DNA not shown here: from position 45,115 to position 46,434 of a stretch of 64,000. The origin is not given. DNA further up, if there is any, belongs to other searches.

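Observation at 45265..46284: Radical-SAM enzyme with non-canonical Cx3CxC motif plus C-terminal Cys cluster, sited next to tRNA-Lys in an accessory patch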

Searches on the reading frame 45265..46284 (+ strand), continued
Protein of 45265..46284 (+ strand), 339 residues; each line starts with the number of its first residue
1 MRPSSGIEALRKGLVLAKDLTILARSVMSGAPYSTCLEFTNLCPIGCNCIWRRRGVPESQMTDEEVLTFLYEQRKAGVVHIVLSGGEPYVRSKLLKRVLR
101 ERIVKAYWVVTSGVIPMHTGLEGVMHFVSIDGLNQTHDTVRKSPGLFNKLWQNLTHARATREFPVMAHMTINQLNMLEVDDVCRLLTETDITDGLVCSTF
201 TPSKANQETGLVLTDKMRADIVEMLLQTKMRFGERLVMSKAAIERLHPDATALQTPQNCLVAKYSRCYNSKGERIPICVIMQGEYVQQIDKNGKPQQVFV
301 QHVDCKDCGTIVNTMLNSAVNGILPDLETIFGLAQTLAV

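Call 35: search_protein_families(library=ncbifam, proteins=[P0015, P0017, P0024, P0029, P0032, P0036, P0038, P0042, P0054, P0009], max_evalue=0.00001)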
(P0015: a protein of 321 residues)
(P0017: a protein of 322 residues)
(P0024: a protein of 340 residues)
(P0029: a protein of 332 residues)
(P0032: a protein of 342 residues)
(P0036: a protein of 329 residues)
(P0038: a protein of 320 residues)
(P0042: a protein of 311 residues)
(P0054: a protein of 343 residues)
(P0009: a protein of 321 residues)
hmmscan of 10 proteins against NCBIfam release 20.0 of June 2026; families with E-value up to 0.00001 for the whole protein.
P0015 (321 aa): 28 families (the best 25 are shown)
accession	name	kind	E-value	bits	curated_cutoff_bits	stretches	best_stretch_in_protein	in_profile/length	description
TIGR03961.1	rSAM_PTO1314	hypoth_equivalog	2.9e-15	56.4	306.05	1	36-189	31-190/332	PTO1314 family radical SAM protein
NF047865.1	rSAM_PapB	equivalog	3.8e-14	52.6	340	1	30-184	5-182/330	PapB family radical SAM/SPASM ranthipeptide maturase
TIGR04055.1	rSAM_NirJ2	equivalog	2.2e-12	47.2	500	1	31-229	3-202/326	putative heme d1 biosynthesis radical SAM protein NirJ2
TIGR04403.1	rSAM_skfB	equivalog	1.2e-10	40.8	300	1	22-181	98-268/402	sporulation killing factor system radical SAM maturase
TIGR04054.1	rSAM_NirJ1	equivalog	3.2e-10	39.2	650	1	30-215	38-224/387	putative heme d1 biosynthesis radical SAM protein NirJ1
TIGR04546.1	rSAM_ahbC_deAc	equivalog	1.3e-09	37.4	650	1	22-221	33-233/390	12,18-didecarboxysiroheme deacetylase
TIGR03913.1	rad_SAM_trio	equivalog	3.5e-09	35.6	591.75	1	33-182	24-184/477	GDL motif peptide-associated radical SAM/SPASM maturase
TIGR04340.1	rSAM_ACGX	hypoth_equivalog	6.1e-09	35.5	400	1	30-196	5-187/341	radical SAM/SPASM domain protein, ACGX system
TIGR03470.1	HpnH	equivalog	7.3e-09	35.1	225.05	1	31-189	31-198/318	adenosyl-hopene transferase HpnH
TIGR04250.1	SCM_rSAM_ScmE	equivalog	7.9e-09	34.9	400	1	30-235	5-214/358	SynChlorMet cassette radical SAM/SPASM protein ScmE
TIGR04051.1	rSAM_NirJ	equivalog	2.3e-08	33.4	515.45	1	33-176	7-162/354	heme d1 biosynthesis radical SAM protein NirJ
NF033640.1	N_Twi_rSAM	subfamily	3.9e-08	32.8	170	1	105-185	225-304/398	twitch domain-containing radical SAM protein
TIGR04303.1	GeoRSP_rSAM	equivalog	4.9e-08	32.9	400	1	31-176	8-163/325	GeoRSP system radical SAM/SPASM protein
TIGR04545.1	rSAM_ahbD_hemeb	equivalog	7e-08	32.3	500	1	32-194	4-178/339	heme b synthase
TIGR04053.2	TIGR04053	equivalog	8.7e-08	31.8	395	1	34-218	14-214/366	TIGR04053 family radical SAM/SPASM domain-containing protein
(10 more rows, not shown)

P0017 (322 aa): 13 families
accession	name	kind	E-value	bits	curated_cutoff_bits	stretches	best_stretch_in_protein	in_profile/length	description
NF047865.1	rSAM_PapB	equivalog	6.6e-14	51.9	340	1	28-92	2-72/330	PapB family radical SAM/SPASM ranthipeptide maturase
TIGR04055.1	rSAM_NirJ2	equivalog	1.5e-08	34.5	500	1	31-232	2-205/326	putative heme d1 biosynthesis radical SAM protein NirJ2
TIGR04403.1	rSAM_skfB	equivalog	5.3e-08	32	300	1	29-189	104-265/402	sporulation killing factor system radical SAM maturase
TIGR03961.1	rSAM_PTO1314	hypoth_equivalog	1.5e-07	31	306.05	1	35-187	29-177/332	PTO1314 family radical SAM protein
NF038107.1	rSAM_NF038107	equivalog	3.3e-07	29.4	600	0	26-244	82-321/444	Cys-every-fifth radical SAM/SPASM peptide maturase CefB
NF038283.1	viperin_w_prok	equivalog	6.7e-07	28.7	180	1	30-159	3-149/281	viperin family antiviral radical SAM protein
TIGR04051.1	rSAM_NirJ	equivalog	1.2e-06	27.8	515.45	1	33-193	6-168/354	heme d1 biosynthesis radical SAM protein NirJ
TIGR04317.1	W_rSAM_matur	equivalog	1.5e-06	27.6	380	1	31-228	6-210/349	tungsten cofactor oxidoreductase radical SAM maturase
TIGR04280.1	geopep_mat_rSAM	hypoth_equivalog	1.7e-06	27.3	400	0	26-226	81-302/428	geopeptide radical SAM maturase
TIGR04334.1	rSAM_Clo7bot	equivalog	2.5e-06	26.4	600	0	24-240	85-316/440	radical SAM/SPASM domain Clo7bot peptide maturase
TIGR02109.1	PQQ_syn_pqqE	equivalog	3.8e-06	26.1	381.35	1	29-93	7-73/358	pyrroloquinoline quinone biosynthesis protein PqqE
NF045574.1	sacti_mat_StsB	exception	4.9e-06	25.7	625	1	26-88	93-156/466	StsB family radical SAM/SPASM domain sactipeptide maturase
TIGR03978.1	rSAM_paired_1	equivalog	7.3e-06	25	370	0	97-191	172-260/466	His-Xaa-Ser system radical SAM maturase HxsB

P0024 (340 aa): 8 families
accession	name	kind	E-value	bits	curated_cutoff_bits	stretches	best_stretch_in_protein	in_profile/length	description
NF049973.1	radical_Rv1681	equivalog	1.6e-08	33.9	380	1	69-198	101-235/326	Rv1681 family radical SAM protein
TIGR03470.1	HpnH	equivalog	3e-08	33.1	225.05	1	22-245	27-235/318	adenosyl-hopene transferase HpnH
TIGR02109.1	PQQ_syn_pqqE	equivalog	5.6e-08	32.1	381.35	1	30-195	14-167/358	pyrroloquinoline quinone biosynthesis protein PqqE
TIGR04250.1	SCM_rSAM_ScmE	equivalog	3.4e-07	29.5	400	0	29-196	9-164/358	SynChlorMet cassette radical SAM/SPASM protein ScmE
TIGR02668.1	moaA_archaeal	equivalog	5e-07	29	325.25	1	30-229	17-208/303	GTP 3',8-cyclase MoaA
NF050035.1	rSAM_WgK_link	exception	6.2e-07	28.7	650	1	16-245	2-219/367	radical SAM/SPASM peptide maturase WgkB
TIGR03961.1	rSAM_PTO1314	hypoth_equivalog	6.3e-07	29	306.05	1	40-203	18-184/332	PTO1314 family radical SAM protein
NF045574.1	sacti_mat_StsB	exception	2.8e-06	26.5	625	0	30-191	103-250/466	StsB family radical SAM/SPASM domain sactipeptide maturase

P0029 (332 aa): 21 families
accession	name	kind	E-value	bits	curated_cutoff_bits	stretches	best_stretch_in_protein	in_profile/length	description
NF038283.1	viperin_w_prok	equivalog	8.5e-14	51.4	180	1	39-254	9-238/281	viperin family antiviral radical SAM protein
TIGR03961.1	rSAM_PTO1314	hypoth_equivalog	5.3e-13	49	306.05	1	22-258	13-231/332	PTO1314 family radical SAM protein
TIGR04250.1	SCM_rSAM_ScmE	equivalog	3e-11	42.8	400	1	36-246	7-213/358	SynChlorMet cassette radical SAM/SPASM protein ScmE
TIGR04051.1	rSAM_NirJ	equivalog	5.1e-11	42.1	515.45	1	37-204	7-174/354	heme d1 biosynthesis radical SAM protein NirJ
TIGR04317.1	W_rSAM_matur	equivalog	7.3e-11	41.8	380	1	36-213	8-191/349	tungsten cofactor oxidoreductase radical SAM maturase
NF041298.1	rSAM_mat_DynA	equivalog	5.6e-10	38.7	450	1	37-190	6-172/356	dynobactin maturation radical SAM/SPASM protein DynA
TIGR03942.1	sulfatase_rSAM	equivalog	1.9e-09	37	349.45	1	39-192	8-176/363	anaerobic sulfatase maturase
TIGR04054.1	rSAM_NirJ1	equivalog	3.3e-09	35.8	650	1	28-195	33-200/387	putative heme d1 biosynthesis radical SAM protein NirJ1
TIGR04403.1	rSAM_skfB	equivalog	4.5e-09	35.6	300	1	20-250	92-313/402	sporulation killing factor system radical SAM maturase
TIGR04546.1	rSAM_ahbC_deAc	equivalog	7.5e-09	34.9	650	1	18-186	29-194/390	12,18-didecarboxysiroheme deacetylase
NF047865.1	rSAM_PapB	equivalog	1.8e-08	34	340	1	36-150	7-137/330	PapB family radical SAM/SPASM ranthipeptide maturase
NF033640.1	N_Twi_rSAM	subfamily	3.6e-08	32.9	170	1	33-206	112-310/398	twitch domain-containing radical SAM protein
TIGR04340.1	rSAM_ACGX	hypoth_equivalog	1.9e-07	30.7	400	1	38-229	9-204/341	radical SAM/SPASM domain protein, ACGX system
TIGR03470.1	HpnH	equivalog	1.9e-07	30.4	225.05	1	23-189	19-184/318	adenosyl-hopene transferase HpnH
NF045574.1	sacti_mat_StsB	exception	3.3e-07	29.5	625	1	39-189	103-253/466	StsB family radical SAM/SPASM domain sactipeptide maturase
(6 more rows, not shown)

P0032 (342 aa): 11 families
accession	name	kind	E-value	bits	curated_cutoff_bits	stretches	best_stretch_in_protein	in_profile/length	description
TIGR04403.1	rSAM_skfB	equivalog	3.9e-09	35.8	300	1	37-204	99-264/402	sporulation killing factor system radical SAM maturase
TIGR04317.1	W_rSAM_matur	equivalog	1.8e-08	33.9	380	1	46-203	8-170/349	tungsten cofactor oxidoreductase radical SAM maturase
NF047865.1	rSAM_PapB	equivalog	3.7e-08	33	340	1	45-112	6-76/330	PapB family radical SAM/SPASM ranthipeptide maturase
NF038283.1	viperin_w_prok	equivalog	4.9e-08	32.5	180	1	48-194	8-167/281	viperin family antiviral radical SAM protein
TIGR03942.1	sulfatase_rSAM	equivalog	1e-06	28.1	349.45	1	49-193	8-165/363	anaerobic sulfatase maturase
NF045702.1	rSAM_GDGT_ether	equivalog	1.2e-06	27.4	450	1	42-201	86-250/486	tetraether lipid synthase Tes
NF012164.0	AlbA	equivalog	3.5e-06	25.7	850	1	40-125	111-197/442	subtilosin maturase AlbA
TIGR03961.1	rSAM_PTO1314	hypoth_equivalog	4e-06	26.4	306.05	1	41-152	22-136/332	PTO1314 family radical SAM protein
TIGR04054.1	rSAM_NirJ1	equivalog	4.3e-06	25.6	650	1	36-108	31-101/387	putative heme d1 biosynthesis radical SAM protein NirJ1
TIGR04051.1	rSAM_NirJ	equivalog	5.1e-06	25.7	515.45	1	49-208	9-170/354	heme d1 biosynthesis radical SAM protein NirJ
TIGR04250.1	SCM_rSAM_ScmE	equivalog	6.2e-06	25.3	400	1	41-112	2-75/358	SynChlorMet cassette radical SAM/SPASM protein ScmE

P0036 (329 aa): 25 families
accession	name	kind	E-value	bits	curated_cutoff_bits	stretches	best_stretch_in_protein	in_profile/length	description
TIGR03961.1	rSAM_PTO1314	hypoth_equivalog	1.3e-14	54.3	306.05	1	49-292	22-264/332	PTO1314 family radical SAM protein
TIGR04250.1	SCM_rSAM_ScmE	equivalog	3.9e-13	49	400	1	48-255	1-223/358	SynChlorMet cassette radical SAM/SPASM protein ScmE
NF033640.1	N_Twi_rSAM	subfamily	1.2e-11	44.4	170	1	18-213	79-309/398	twitch domain-containing radical SAM protein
NF047865.1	rSAM_PapB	equivalog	6.1e-11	42.1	340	1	51-226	4-200/330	PapB family radical SAM/SPASM ranthipeptide maturase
NF045574.1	sacti_mat_StsB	exception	5.1e-10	38.8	625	1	53-220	99-275/466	StsB family radical SAM/SPASM domain sactipeptide maturase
TIGR03962.1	mycofact_rSAM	equivalog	2e-09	37.1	265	1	43-209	5-180/339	mycofactocin radical SAM maturase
NF050035.1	rSAM_WgK_link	exception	2.8e-09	36.5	650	1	44-176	3-144/367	radical SAM/SPASM peptide maturase WgkB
TIGR04054.1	rSAM_NirJ1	equivalog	1e-08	34.2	650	1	52-195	38-192/387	putative heme d1 biosynthesis radical SAM protein NirJ1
TIGR04053.2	TIGR04053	equivalog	1.2e-08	34.7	395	1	47-249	5-221/366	TIGR04053 family radical SAM/SPASM domain-containing protein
TIGR04051.1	rSAM_NirJ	equivalog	4.5e-08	32.4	515.45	1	56-195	8-158/354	heme d1 biosynthesis radical SAM protein NirJ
NF041298.1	rSAM_mat_DynA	equivalog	5.7e-08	32.1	450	1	54-183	5-155/356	dynobactin maturation radical SAM/SPASM protein DynA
TIGR04546.1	rSAM_ahbC_deAc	equivalog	1.9e-07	30.3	650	1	36-177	29-174/390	12,18-didecarboxysiroheme deacetylase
TIGR03906.1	quino_hemo_SAM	equivalog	3.1e-07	29.4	453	1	51-175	95-241/467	quinohemoprotein amine dehydrogenase maturation protein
TIGR04280.1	geopep_mat_rSAM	hypoth_equivalog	3.7e-07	29.5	400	1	47-184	81-239/428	geopeptide radical SAM maturase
TIGR03942.1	sulfatase_rSAM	equivalog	4.8e-07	29.2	349.45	1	57-177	8-150/363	anaerobic sulfatase maturase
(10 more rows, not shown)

P0038 (320 aa): 45 families (the best 25 are shown)
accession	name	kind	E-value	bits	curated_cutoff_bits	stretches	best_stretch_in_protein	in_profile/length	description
TIGR04054.1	rSAM_NirJ1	equivalog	9.6e-17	60.7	650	1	31-214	37-236/387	putative heme d1 biosynthesis radical SAM protein NirJ1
TIGR04546.1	rSAM_ahbC_deAc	equivalog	4.7e-16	58.6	650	1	26-187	35-211/390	12,18-didecarboxysiroheme deacetylase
NF047865.1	rSAM_PapB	equivalog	9.9e-16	57.9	340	1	32-220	5-218/330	PapB family radical SAM/SPASM ranthipeptide maturase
TIGR04463.1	rSAM_vs_C_rich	equivalog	7.1e-15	54.7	525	1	22-177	74-258/438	TIGR04463 family radical SAM/SPASM RiPP maturase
NF045574.1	sacti_mat_StsB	exception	1.6e-14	53.6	625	1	35-175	101-256/466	StsB family radical SAM/SPASM domain sactipeptide maturase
TIGR04051.1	rSAM_NirJ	equivalog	2.2e-14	53.2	515.45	1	33-197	5-185/354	heme d1 biosynthesis radical SAM protein NirJ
TIGR03961.1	rSAM_PTO1314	hypoth_equivalog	5.6e-14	52.2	306.05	1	31-173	24-176/332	PTO1314 family radical SAM protein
TIGR04250.1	SCM_rSAM_ScmE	equivalog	9e-14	51.1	400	1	33-222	6-214/358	SynChlorMet cassette radical SAM/SPASM protein ScmE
TIGR04347.1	pseudo_SAM_Halo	equivalog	2e-12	47.1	525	1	31-198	39-222/390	TIGR04347 family pseudo-SAM/SPASM protein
NF050035.1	rSAM_WgK_link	exception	3.9e-12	45.8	650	1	29-179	8-172/367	radical SAM/SPASM peptide maturase WgkB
TIGR04084.1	rSAM_AF0577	subfamily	4.6e-12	45.5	225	1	36-164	3-142/347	TIGR04084 family radical SAM/SPASM domain-containing protein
TIGR03470.1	HpnH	equivalog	7.8e-12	44.8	225.05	1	30-225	28-237/318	adenosyl-hopene transferase HpnH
TIGR04340.1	rSAM_ACGX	hypoth_equivalog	9e-12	44.9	400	1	34-213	7-204/341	radical SAM/SPASM domain protein, ACGX system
TIGR04317.1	W_rSAM_matur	equivalog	2.5e-11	43.3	380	1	32-224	6-220/349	tungsten cofactor oxidoreductase radical SAM maturase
TIGR04280.1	geopep_mat_rSAM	hypoth_equivalog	3.1e-11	42.9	400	1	33-171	87-253/428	geopeptide radical SAM maturase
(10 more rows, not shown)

P0042 (311 aa): 24 families
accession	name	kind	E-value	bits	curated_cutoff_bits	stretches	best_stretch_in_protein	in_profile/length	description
NF047865.1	rSAM_PapB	equivalog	4.6e-14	52.4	340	1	29-273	6-265/330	PapB family radical SAM/SPASM ranthipeptide maturase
NF033640.1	N_Twi_rSAM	subfamily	1.1e-13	51.1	170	1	29-245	114-358/398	twitch domain-containing radical SAM protein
TIGR04250.1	SCM_rSAM_ScmE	equivalog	4.4e-13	48.9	400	1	24-227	1-220/358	SynChlorMet cassette radical SAM/SPASM protein ScmE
TIGR04403.1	rSAM_skfB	equivalog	8.1e-13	47.9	300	1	24-181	102-269/402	sporulation killing factor system radical SAM maturase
TIGR03961.1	rSAM_PTO1314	hypoth_equivalog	2.3e-12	46.9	306.05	1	25-274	22-264/332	PTO1314 family radical SAM protein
TIGR04054.1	rSAM_NirJ1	equivalog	4.7e-09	35.3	650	1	30-186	40-207/387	putative heme d1 biosynthesis radical SAM protein NirJ1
NF038283.1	viperin_w_prok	equivalog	6.2e-09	35.4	180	1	32-110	8-93/281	viperin family antiviral radical SAM protein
TIGR04317.1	W_rSAM_matur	equivalog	1.6e-08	34.1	380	1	30-212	8-209/349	tungsten cofactor oxidoreductase radical SAM maturase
TIGR04051.1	rSAM_NirJ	equivalog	3.1e-08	33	515.45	1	32-187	8-174/354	heme d1 biosynthesis radical SAM protein NirJ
TIGR04463.1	rSAM_vs_C_rich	equivalog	3.3e-08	32.7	525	1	30-177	86-257/438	TIGR04463 family radical SAM/SPASM RiPP maturase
TIGR04053.2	TIGR04053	equivalog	8.5e-08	31.8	395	1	25-221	7-218/366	TIGR04053 family radical SAM/SPASM domain-containing protein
TIGR04340.1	rSAM_ACGX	hypoth_equivalog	1.5e-07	31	400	1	30-222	7-214/341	radical SAM/SPASM domain protein, ACGX system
TIGR04546.1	rSAM_ahbC_deAc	equivalog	1.5e-07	30.5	650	1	31-186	44-210/390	12,18-didecarboxysiroheme deacetylase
TIGR03942.1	sulfatase_rSAM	equivalog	1.7e-07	30.7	349.45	1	33-166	8-166/363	anaerobic sulfatase maturase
TIGR04084.1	rSAM_AF0577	subfamily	2.1e-07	30.2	225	1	32-149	3-123/347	TIGR04084 family radical SAM/SPASM domain-containing protein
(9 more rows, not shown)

P0054 (343 aa): 23 families
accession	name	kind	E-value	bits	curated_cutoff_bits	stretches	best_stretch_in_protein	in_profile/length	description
NF047865.1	rSAM_PapB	equivalog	1e-13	51.2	340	1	38-180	5-171/330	PapB family radical SAM/SPASM ranthipeptide maturase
TIGR04054.1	rSAM_NirJ1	equivalog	6.2e-11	41.5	650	1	34-181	34-194/387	putative heme d1 biosynthesis radical SAM protein NirJ1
TIGR03961.1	rSAM_PTO1314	hypoth_equivalog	3e-10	39.9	306.05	1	44-185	31-179/332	PTO1314 family radical SAM protein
TIGR04051.1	rSAM_NirJ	equivalog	3.5e-10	39.4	515.45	1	41-183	7-162/354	heme d1 biosynthesis radical SAM protein NirJ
NF038283.1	viperin_w_prok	equivalog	7.7e-10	38.4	180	1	42-123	8-99/281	viperin family antiviral radical SAM protein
TIGR04250.1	SCM_rSAM_ScmE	equivalog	1.4e-09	37.3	400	1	38-180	5-161/358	SynChlorMet cassette radical SAM/SPASM protein ScmE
TIGR04546.1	rSAM_ahbC_deAc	equivalog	3e-09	36.2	650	1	33-182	36-198/390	12,18-didecarboxysiroheme deacetylase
TIGR04340.1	rSAM_ACGX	hypoth_equivalog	4.8e-09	35.9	400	1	40-223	7-206/341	radical SAM/SPASM domain protein, ACGX system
TIGR04055.1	rSAM_NirJ2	equivalog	1.6e-08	34.5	500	1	38-180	2-157/326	putative heme d1 biosynthesis radical SAM protein NirJ2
TIGR04403.1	rSAM_skfB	equivalog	3.6e-08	32.6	300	1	40-184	108-264/402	sporulation killing factor system radical SAM maturase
TIGR04251.1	SCM_rSAM_ScmF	equivalog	1.2e-07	31.5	400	1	42-181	10-166/353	SynChlorMet cassette radical SAM/SPASM protein ScmF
TIGR03942.1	sulfatase_rSAM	equivalog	1.3e-07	31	349.45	1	43-202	8-191/363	anaerobic sulfatase maturase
TIGR04347.1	pseudo_SAM_Halo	equivalog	2.1e-07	30.6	525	1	38-195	40-209/390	TIGR04347 family pseudo-SAM/SPASM protein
TIGR02666.1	moaA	equivalog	4.3e-07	29.2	284.05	1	40-104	14-81/336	GTP 3',8-cyclase MoaA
NF033640.1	N_Twi_rSAM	subfamily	1.1e-06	28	170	0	37-208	112-320/398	twitch domain-containing radical SAM protein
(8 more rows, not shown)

P0009 (321 aa): 12 families
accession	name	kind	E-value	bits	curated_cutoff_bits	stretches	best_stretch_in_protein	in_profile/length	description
TIGR04250.1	SCM_rSAM_ScmE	equivalog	1.4e-10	40.6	400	1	36-183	5-164/358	SynChlorMet cassette radical SAM/SPASM protein ScmE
TIGR04053.2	TIGR04053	equivalog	3e-10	39.9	395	1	29-215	3-206/366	TIGR04053 family radical SAM/SPASM domain-containing protein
TIGR04545.1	rSAM_ahbD_hemeb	equivalog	7.8e-10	38.7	500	1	40-290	6-270/339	heme b synthase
TIGR04055.1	rSAM_NirJ2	equivalog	1.1e-08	35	500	1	37-185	3-162/326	putative heme d1 biosynthesis radical SAM protein NirJ2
TIGR02109.1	PQQ_syn_pqqE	equivalog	1.2e-08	34.3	381.35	1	32-183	5-168/358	pyrroloquinoline quinone biosynthesis protein PqqE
NF045574.1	sacti_mat_StsB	exception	1e-07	31.2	625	1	42-185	104-257/466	StsB family radical SAM/SPASM domain sactipeptide maturase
TIGR04303.1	GeoRSP_rSAM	equivalog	1.6e-07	31.2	400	1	33-185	4-165/325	GeoRSP system radical SAM/SPASM protein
TIGR03962.1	mycofact_rSAM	equivalog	3.6e-07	29.7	265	1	33-222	11-213/339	mycofactocin radical SAM maturase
NF047865.1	rSAM_PapB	equivalog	6.1e-07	29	340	0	108-220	100-211/330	PapB family radical SAM/SPASM ranthipeptide maturase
TIGR04251.1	SCM_rSAM_ScmF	equivalog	1.1e-06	28.3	400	1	38-199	8-185/353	SynChlorMet cassette radical SAM/SPASM protein ScmF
TIGR04546.1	rSAM_ahbC_deAc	equivalog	4.9e-06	25.6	650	0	35-187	40-203/390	12,18-didecarboxysiroheme deacetylase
TIGR04051.1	rSAM_NirJ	equivalog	8.8e-06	24.9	515.45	0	38-225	6-205/354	heme d1 biosynthesis radical SAM protein NirJ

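Call 40: fold_search(model_id=the predicted structure, library=pdb)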
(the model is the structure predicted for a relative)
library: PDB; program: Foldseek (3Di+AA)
matches with E <= 10: 1434; with E <= 0.001: 51
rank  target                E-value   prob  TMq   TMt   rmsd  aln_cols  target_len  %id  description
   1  6efn                  5.8e-11  1.00  0.56  0.50   3.9       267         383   20  Structure of a RiPP maturase, SkfB (released 2018-10-24)
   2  5v1q_B                8.5e-08  1.00  0.58  0.46   5.4       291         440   10  Crystal structure of Streptococcus suis SuiB (released 2017-08-30)
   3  7vob                  1.5e-07  1.00  0.52  0.54   5.4       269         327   18  The crystal structure of a Radical SAM Enzyme BlsE involved in the Biosynthesis of Blasticidin S (released 2022-05-04)
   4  9dfw_A                3.6e-07  1.00  0.52  0.61   4.1       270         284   16  X-ray crystal structure of an engineered Viperin-like enzyme from T. virens with bound CTP and SAM (released 2025-02-12)
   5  5v1s_A                8.9e-07  1.00  0.57  0.47   5.2       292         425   11  Crystal structure of Streptococcus suis SuiB bound to S-adenosylmethionine (released 2017-08-30)
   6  5v1q_A                1.4e-06  1.00  0.57  0.46   7.9       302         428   10  Crystal structure of Streptococcus suis SuiB (released 2017-08-30)
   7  6b4c_I                6.5e-06  1.00  0.45  0.57   7.5       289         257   16  Structure of Viperin from Trichoderma virens (released 2018-07-25)
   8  9dgw_A                6.9e-06  1.00  0.52  0.62   3.9       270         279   17  X-ray crystal structure of the Viperin-like enzyme from T. virens with bound CTP and SAM (released 2025-02-12)
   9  6b4c_C                7.8e-06  1.00  0.44  0.56   3.5       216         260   16  Structure of Viperin from Trichoderma virens (released 2018-07-25)
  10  8hzv_C                7.8e-06  1.00  0.52  0.39   8.4       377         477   14  The crystal structure of a Radical SAM Enzyme DesII (released 2024-07-10)
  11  3ciw                  9.9e-06  1.00  0.45  0.44   6.5       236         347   16  X-RAY structure of the [FeFe]-hydrogenase maturase HydE from thermotoga maritima (released 2008-04-08)
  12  5fep                  1.0e-05  1.00  0.46  0.45   9.9       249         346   16  HydE from T. maritima in complex with (2R,4R)-MeTDA (released 2016-04-06)
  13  9dfn                  1.1e-05  1.00  0.46  0.54   6.2       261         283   14  X-ray crystal structure of the second viperin-like enzyme from Trichoderma virens with bound CTP and SAM (released 2025-02-19)
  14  5vsl_A                1.3e-05  1.00  0.51  0.64   4.3       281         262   15  Crystal structure of viperin with bound [4Fe-4S] cluster and S-adenosylhomocysteine (SAH) (released 2017-06-14)
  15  6b4c_E                1.3e-05  1.00  0.44  0.56   7.7       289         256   15  Structure of Viperin from Trichoderma virens (released 2018-07-25)
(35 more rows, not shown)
